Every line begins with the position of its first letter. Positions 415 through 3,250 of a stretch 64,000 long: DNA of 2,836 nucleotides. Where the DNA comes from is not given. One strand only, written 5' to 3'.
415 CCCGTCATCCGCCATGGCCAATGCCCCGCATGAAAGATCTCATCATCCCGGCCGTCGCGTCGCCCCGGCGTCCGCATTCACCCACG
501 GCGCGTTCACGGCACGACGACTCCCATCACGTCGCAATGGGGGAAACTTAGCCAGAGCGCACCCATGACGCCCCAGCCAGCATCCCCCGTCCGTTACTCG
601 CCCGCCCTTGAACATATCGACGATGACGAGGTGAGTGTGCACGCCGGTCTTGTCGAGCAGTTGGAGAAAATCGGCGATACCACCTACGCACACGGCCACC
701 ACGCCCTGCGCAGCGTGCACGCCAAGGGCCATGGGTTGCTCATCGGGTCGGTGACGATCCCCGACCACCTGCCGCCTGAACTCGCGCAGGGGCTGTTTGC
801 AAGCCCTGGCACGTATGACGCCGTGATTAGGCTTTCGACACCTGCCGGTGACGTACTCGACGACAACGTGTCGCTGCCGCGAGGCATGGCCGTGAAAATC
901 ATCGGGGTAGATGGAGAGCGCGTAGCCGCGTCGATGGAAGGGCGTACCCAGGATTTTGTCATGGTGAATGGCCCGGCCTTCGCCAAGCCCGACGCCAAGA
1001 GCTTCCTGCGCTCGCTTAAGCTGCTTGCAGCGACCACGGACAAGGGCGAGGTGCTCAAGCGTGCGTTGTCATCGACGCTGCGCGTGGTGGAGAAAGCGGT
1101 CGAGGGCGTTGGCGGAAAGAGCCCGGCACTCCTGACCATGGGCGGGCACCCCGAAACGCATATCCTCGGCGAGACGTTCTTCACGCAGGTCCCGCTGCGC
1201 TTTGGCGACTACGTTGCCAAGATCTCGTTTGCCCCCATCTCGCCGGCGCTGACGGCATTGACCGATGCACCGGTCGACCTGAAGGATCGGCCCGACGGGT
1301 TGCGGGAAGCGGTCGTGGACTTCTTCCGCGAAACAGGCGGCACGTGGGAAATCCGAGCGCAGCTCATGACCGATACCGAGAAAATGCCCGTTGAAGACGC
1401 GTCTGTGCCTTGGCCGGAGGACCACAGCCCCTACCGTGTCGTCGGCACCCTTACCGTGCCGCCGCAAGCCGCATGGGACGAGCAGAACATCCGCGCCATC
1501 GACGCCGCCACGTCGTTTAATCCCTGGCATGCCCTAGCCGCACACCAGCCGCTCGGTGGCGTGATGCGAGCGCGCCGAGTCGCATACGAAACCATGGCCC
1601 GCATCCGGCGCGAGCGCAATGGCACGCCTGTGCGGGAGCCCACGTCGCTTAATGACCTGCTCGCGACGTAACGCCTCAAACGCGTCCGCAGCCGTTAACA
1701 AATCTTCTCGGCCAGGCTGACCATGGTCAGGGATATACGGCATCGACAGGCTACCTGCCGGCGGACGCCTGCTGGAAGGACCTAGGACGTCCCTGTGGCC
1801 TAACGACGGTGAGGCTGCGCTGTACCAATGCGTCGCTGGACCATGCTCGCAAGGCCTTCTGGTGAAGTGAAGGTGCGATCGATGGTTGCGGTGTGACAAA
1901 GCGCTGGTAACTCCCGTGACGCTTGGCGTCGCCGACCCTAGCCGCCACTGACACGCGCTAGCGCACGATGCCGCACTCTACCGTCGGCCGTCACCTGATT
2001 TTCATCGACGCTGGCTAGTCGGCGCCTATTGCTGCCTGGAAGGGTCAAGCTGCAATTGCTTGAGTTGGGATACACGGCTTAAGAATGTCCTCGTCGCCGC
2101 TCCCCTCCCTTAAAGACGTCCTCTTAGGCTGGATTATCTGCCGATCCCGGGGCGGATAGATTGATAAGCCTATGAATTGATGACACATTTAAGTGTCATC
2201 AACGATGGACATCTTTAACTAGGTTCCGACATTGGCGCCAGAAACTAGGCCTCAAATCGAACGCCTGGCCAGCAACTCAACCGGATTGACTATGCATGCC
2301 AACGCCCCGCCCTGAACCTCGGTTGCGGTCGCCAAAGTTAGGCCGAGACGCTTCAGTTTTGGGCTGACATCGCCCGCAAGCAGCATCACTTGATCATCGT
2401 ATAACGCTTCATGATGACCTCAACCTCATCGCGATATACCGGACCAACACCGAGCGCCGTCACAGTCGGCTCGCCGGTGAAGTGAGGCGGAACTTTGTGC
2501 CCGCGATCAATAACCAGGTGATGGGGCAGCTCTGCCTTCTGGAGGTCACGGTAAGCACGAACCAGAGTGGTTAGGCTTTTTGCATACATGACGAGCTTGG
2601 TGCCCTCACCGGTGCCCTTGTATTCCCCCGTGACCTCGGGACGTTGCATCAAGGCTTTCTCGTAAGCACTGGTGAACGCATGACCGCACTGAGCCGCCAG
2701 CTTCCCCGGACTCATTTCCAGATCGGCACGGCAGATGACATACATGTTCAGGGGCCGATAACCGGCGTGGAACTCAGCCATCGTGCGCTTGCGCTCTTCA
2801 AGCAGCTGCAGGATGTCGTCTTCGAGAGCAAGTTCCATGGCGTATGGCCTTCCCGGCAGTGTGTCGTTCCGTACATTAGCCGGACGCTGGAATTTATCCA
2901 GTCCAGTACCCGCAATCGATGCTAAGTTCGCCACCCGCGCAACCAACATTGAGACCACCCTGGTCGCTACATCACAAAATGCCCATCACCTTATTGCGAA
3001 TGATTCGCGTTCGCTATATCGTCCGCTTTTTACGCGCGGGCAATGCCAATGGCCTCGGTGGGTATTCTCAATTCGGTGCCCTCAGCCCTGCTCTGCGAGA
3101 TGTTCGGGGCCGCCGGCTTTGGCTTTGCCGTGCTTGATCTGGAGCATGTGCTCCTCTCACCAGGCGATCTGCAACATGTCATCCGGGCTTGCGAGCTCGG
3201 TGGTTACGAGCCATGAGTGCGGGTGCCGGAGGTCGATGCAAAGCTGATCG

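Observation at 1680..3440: Low-GC islet with a bacterial PTH2-family peptidyl-tRNA hydrolase-like gene beside a decayed HpcH aldolase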

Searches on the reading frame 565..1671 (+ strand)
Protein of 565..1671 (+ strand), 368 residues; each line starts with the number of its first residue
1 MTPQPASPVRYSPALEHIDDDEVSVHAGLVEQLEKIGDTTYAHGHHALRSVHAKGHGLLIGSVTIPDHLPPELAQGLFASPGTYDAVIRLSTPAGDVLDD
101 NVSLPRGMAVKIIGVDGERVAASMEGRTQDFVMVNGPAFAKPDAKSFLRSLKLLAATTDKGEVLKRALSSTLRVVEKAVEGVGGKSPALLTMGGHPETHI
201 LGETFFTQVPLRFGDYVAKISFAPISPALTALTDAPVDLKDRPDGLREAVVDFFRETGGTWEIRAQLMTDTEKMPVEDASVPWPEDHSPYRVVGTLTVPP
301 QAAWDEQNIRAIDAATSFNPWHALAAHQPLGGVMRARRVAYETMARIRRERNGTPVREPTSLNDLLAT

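Call 4: search_protein_families(library=pfam, proteins=[window:565-1671:+], max_evalue=1)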
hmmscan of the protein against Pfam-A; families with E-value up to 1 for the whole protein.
window:565-1671:+ (368 aa): 2 families
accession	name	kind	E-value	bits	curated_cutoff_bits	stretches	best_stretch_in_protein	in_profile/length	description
PF00199.24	Catalase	-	0.00023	20.8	25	1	48-148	44-135/383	Catalase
PF13379.11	NMT1_2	-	0.16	12.1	24.7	1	291-331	152-192/252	NMT1-like family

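Call 5: search_protein_families(library=ncbifam, proteins=[window:565-1671:+], max_evalue=1)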
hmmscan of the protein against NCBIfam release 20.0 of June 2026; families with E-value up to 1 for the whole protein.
window:565-1671:+ (368 aa): 1 family
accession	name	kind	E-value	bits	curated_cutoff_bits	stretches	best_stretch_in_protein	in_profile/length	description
NF000271.2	blaOXY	exception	0.098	12.1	600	1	277-313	246-282/290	OXY family extended-spectrum class A beta-lactamase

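Call 11: find_encoding_contigs(protein=window:565-1671:+, flank=10000, max_places=10)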
Protein window:565-1671:+ (368 aa): no gene with exactly this product is on record in the collection.

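Call 16: find_related_loci(query=window:565-1671:+, collection=genome_contigs, flank=10000)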
Query window:565-1671:+ (368 aa) in genome_contigs; peptide patterns used: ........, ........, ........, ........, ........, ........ (x = any residue, [..] = any of these).
448 stretches matched a pattern; 369 encode a relative of the query (tblastn E <= 1e-3); the best 80 are kept; 80 distinct loci.
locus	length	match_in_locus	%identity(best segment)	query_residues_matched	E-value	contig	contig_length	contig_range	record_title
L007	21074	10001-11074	59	8-365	3e-142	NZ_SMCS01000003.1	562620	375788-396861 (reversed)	Luteibacter rhizovicinus strain LP_13_YM Ga0304825_103, whole genome shotgun sequence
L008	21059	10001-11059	60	6-359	4e-139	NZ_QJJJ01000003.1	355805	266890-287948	Methylobacterium sp. B4 Ga0157232_103, whole genome shotgun sequence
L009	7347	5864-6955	58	2-365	6e-139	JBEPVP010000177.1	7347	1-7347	MAG: Rhodanobacter sp. isolate 22E.semibin_refined.119 NODE_9962_length_7347_cov_7.338453:0-7347, whole genome shotgun s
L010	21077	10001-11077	61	3-361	7e-139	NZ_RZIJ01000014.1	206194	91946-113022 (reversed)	Azospirillum doebereinerae strain GSF71 Scaffold14, whole genome shotgun sequence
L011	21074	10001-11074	58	5-362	1e-138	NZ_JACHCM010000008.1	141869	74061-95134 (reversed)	Rhodanobacter sp. ANJX3 Ga0401199_08, whole genome shotgun sequence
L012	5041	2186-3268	56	5-365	6e-140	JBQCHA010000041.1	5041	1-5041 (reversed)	MAG: Sphingomonas sp. isolate bin680 k141_1189697, whole genome shotgun sequence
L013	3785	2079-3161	56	5-365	3e-141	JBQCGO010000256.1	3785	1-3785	MAG: Burkholderiaceae bacterium isolate bin318 k127_4943567, whole genome shotgun sequence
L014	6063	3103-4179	58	7-365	9e-138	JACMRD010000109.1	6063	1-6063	MAG: Herminiimonas sp. isolate LF-bin-489 FL-bin-489-contig-k141_460390, whole genome shotgun sequence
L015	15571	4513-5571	60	6-359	2e-137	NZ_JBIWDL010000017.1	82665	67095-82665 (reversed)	Methylobacterium sp. NPDC097213 NPDC097213_222_A4.ctg-0017, whole genome shotgun sequence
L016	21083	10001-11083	58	5-365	3e-137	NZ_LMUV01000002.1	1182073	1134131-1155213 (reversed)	Rhodanobacter sp. L36 NODE_2_length_1181975_cov_9.338819, whole genome shotgun sequence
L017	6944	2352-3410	59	6-359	5e-137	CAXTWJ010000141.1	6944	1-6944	MAG TPA_asm: uncultured Sphingomonas sp. isolate public_SRR14722081_metawrap_bin.2 genome assembly, contig: public_SRR14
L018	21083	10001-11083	57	5-365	2e-136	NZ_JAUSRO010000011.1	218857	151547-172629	Variovorax ginsengisoli strain DS1607 Ga0466856_11, whole genome shotgun sequence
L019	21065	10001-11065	57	5-359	3e-135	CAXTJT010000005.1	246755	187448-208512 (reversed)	MAG TPA_asm: uncultured Tardiphaga sp. isolate public_SRR11456921_metawrap_bin.19 genome assembly, contig: public_SRR114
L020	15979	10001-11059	58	6-359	5e-135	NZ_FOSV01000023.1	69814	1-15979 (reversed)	Methylorubrum salsuginis strain CGMCC 1.6474, whole genome shotgun sequence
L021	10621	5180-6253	59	2-359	1e-134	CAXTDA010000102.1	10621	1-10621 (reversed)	MAG TPA_asm: uncultured Burkholderiaceae bacterium isolate public_SRR14722320_metawrap_bin.3 genome assembly, contig: pu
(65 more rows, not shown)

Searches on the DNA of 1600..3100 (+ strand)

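Call 25: search_dna_similar(query=window:1672-2400:+, collection=plasmids, mode=distant, max_evalue=0.01)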
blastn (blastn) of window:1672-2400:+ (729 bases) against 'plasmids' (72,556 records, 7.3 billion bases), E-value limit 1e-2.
No match.

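Call 26: search_rna_families(source=window, start=1600, end=3100, threshold=evalue, max_evalue=1)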
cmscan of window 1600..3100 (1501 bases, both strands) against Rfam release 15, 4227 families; matches with E-value up to 1: 0.
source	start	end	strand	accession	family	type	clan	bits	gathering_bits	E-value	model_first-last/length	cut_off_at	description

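Call 73: search_dna_similar(query=window:1672-2400:+, collection=phages, mode=distant, max_evalue=0.01)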
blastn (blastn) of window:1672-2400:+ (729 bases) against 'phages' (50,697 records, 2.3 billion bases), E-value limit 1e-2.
No match.

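Call 100: search_rna_families(sources=[L182, L199, L177, L185, L195, L160, L155, L169, L179, L189], threshold=gathering)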
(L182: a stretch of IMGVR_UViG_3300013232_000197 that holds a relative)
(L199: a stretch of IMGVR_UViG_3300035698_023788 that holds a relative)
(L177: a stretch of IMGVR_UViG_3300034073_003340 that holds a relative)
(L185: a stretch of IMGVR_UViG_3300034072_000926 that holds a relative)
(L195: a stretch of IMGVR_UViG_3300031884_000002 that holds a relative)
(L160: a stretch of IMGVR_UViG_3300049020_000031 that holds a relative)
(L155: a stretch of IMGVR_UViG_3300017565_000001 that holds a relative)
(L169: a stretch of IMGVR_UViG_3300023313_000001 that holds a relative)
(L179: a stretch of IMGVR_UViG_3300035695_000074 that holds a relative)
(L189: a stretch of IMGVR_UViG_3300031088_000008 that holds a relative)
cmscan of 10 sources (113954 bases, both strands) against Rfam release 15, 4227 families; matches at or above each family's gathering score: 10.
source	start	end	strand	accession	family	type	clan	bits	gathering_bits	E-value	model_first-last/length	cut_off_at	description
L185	1532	1604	+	RF00005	tRNA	Gene; tRNA;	CL00001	69.9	29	5.8e-13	1-71/71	no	tRNA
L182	5897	5968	+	RF00005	tRNA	Gene; tRNA;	CL00001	66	29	7.1e-12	1-71/71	no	tRNA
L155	9318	9389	+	RF00005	tRNA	Gene; tRNA;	CL00001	65.9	29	7.4e-12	1-71/71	no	tRNA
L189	1110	1182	+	RF00005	tRNA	Gene; tRNA;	CL00001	65.9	29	7.4e-12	1-71/71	no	tRNA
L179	2413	2486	+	RF00005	tRNA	Gene; tRNA;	CL00001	63.9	29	2.7e-11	1-71/71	no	tRNA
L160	9060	9131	+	RF00005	tRNA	Gene; tRNA;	CL00001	63.8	29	2.8e-11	1-71/71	no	tRNA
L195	5671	5742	+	RF00005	tRNA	Gene; tRNA;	CL00001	63.6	29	3.3e-11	1-71/71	no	tRNA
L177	3303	3375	+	RF00005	tRNA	Gene; tRNA;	CL00001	63.1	29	4.4e-11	1-71/71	no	tRNA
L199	5881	5953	+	RF00005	tRNA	Gene; tRNA;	CL00001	62.2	29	7.6e-11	1-71/71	no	tRNA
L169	640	714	+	RF00005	tRNA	Gene; tRNA;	CL00001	60.7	29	2e-10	1-71/71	no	tRNA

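Call 102: search_rna_families(source=window, start=1672, end=2390, threshold=evalue, max_evalue=10)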
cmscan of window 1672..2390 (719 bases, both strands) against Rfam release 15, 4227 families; matches with E-value up to 10: 0.
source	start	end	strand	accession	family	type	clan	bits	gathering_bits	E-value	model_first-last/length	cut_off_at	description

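Call 103: search_rna_families(source=window, start=2830, end=3050, threshold=evalue, max_evalue=10)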
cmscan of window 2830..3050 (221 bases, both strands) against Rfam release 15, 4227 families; matches with E-value up to 10: 1.
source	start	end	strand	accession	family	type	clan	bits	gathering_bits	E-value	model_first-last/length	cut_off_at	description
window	2847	2884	-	RF01928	Mico1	Gene; lncRNA;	-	12.6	60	2.2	168-205/205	no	Maternal intergenic circadian oscillating RNA 1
